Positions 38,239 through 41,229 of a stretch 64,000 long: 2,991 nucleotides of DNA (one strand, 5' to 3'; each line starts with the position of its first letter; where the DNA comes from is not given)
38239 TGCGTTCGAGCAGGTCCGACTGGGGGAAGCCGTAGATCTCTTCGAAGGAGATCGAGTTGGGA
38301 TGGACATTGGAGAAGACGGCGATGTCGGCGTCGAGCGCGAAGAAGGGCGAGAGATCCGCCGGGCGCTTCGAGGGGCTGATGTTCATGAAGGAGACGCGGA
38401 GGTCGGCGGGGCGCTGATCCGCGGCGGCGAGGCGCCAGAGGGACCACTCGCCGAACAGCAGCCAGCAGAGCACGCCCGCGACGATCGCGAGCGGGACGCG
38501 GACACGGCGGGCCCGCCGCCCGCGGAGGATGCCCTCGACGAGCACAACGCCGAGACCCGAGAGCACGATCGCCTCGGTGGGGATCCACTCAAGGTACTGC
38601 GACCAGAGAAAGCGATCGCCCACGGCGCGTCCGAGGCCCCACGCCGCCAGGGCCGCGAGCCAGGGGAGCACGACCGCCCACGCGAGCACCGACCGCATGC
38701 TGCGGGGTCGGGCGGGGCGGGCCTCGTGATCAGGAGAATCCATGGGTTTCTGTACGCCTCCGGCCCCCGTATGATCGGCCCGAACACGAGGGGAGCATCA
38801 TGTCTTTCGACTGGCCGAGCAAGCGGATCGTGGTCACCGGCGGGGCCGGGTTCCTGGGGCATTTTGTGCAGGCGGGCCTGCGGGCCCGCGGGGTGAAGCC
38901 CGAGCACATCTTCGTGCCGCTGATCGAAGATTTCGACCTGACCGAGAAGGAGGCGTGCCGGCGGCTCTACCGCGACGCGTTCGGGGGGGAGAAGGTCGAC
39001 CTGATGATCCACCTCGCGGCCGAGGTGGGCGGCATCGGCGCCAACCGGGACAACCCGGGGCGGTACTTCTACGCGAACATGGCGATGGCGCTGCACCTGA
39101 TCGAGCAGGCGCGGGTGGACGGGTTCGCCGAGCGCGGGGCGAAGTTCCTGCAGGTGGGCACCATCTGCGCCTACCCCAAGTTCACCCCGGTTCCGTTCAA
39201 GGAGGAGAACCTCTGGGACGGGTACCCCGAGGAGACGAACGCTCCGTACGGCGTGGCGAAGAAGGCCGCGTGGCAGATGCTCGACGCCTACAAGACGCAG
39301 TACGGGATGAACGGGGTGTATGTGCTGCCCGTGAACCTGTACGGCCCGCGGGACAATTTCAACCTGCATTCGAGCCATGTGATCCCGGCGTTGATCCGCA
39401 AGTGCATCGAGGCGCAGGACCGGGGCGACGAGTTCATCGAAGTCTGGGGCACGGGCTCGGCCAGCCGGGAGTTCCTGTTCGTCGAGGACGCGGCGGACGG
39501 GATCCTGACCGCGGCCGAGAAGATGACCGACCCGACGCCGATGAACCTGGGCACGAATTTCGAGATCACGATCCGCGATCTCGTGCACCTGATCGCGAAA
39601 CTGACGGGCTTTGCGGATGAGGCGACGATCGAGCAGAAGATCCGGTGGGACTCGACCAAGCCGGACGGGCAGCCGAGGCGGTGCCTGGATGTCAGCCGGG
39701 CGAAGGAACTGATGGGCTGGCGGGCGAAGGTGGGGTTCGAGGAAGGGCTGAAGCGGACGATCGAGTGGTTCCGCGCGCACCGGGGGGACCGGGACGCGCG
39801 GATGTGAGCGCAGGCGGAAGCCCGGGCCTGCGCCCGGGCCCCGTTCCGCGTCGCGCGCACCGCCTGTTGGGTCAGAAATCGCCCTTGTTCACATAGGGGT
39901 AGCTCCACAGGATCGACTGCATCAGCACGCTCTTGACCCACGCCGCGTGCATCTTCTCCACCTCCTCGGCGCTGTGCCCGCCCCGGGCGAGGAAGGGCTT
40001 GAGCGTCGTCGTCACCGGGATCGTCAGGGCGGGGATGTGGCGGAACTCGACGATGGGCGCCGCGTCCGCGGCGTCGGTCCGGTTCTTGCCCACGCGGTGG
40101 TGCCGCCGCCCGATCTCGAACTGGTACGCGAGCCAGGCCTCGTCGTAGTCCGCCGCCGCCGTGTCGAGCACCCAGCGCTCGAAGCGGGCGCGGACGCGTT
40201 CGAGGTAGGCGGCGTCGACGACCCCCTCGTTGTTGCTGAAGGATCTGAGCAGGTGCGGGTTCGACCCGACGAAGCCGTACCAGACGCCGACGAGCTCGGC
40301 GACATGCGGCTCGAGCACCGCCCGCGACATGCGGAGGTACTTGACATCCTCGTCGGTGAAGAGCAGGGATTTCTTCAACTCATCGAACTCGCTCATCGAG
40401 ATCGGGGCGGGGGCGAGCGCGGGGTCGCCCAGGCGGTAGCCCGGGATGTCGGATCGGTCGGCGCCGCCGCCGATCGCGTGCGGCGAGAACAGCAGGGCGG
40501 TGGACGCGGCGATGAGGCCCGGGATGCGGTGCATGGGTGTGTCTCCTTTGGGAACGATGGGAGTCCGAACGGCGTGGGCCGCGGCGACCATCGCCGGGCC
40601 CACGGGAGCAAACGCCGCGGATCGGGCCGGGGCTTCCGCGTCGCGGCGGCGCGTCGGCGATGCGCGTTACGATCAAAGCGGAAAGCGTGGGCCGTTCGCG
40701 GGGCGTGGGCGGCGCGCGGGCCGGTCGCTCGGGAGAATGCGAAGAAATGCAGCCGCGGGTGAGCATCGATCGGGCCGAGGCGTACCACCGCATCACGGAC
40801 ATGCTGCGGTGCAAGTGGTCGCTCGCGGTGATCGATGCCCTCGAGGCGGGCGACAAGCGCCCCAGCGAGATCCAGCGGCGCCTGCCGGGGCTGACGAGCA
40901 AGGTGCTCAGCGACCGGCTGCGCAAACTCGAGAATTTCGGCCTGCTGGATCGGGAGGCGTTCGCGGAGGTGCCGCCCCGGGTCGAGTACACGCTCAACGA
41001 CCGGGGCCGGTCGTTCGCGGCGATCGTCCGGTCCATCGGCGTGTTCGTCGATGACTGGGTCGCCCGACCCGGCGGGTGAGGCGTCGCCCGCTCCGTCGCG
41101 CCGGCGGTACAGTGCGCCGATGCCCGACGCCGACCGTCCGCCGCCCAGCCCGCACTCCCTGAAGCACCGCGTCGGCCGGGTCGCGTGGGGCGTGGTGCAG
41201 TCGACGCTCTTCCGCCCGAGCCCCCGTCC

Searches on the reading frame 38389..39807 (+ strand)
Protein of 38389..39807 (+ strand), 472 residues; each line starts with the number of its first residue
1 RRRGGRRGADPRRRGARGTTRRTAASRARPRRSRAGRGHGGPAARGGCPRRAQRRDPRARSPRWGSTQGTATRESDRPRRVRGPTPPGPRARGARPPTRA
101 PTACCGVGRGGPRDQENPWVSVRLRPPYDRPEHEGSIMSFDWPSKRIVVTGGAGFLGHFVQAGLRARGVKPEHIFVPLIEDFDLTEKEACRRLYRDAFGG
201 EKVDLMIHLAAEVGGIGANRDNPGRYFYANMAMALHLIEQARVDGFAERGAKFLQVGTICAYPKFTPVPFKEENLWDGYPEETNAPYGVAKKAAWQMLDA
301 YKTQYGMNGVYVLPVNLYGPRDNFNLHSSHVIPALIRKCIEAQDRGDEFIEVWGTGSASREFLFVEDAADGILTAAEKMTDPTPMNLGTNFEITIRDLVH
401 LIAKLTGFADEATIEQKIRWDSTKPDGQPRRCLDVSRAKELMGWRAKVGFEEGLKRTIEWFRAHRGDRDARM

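Call 11: search_protein_families(library=pfam, proteins=[window:38389-39807:+], max_evalue=0.001)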
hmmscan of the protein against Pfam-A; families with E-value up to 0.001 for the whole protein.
window:38389-39807:+ (472 aa): 2 families
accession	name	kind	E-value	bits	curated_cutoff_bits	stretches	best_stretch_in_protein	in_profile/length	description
PF01370.27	Epimerase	-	6.9e-47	160.3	20.9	1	147-388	1-240/240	NAD dependent epimerase/dehydratase family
PF16363.11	GDP_Man_Dehyd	-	7.7e-28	98.3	27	1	182-457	59-332/332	GDP-mannose 4,6 dehydratase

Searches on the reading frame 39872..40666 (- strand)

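Call 11: search_protein_families(library=pfam, proteins=[window:39872-40666:-], max_evalue=0.001)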
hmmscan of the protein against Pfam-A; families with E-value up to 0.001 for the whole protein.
window:39872-40666:- (264 aa): 1 family
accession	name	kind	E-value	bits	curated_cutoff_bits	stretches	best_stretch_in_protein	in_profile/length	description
PF11563.14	Protoglobin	-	1.6e-29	103.4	25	1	91-262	2-156/158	Protoglobin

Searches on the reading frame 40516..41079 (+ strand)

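Call 13: search_protein_families(library=pfam, proteins=[window:40516-41079:+], max_evalue=0.001)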
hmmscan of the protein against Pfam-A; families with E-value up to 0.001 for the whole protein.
window:40516-41079:+ (187 aa): 1 family
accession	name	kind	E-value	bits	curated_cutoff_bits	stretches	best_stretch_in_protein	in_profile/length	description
PF01638.23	HxlR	-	3.6e-22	78.4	20.8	1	99-183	4-88/91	HxlR-like helix-turn-helix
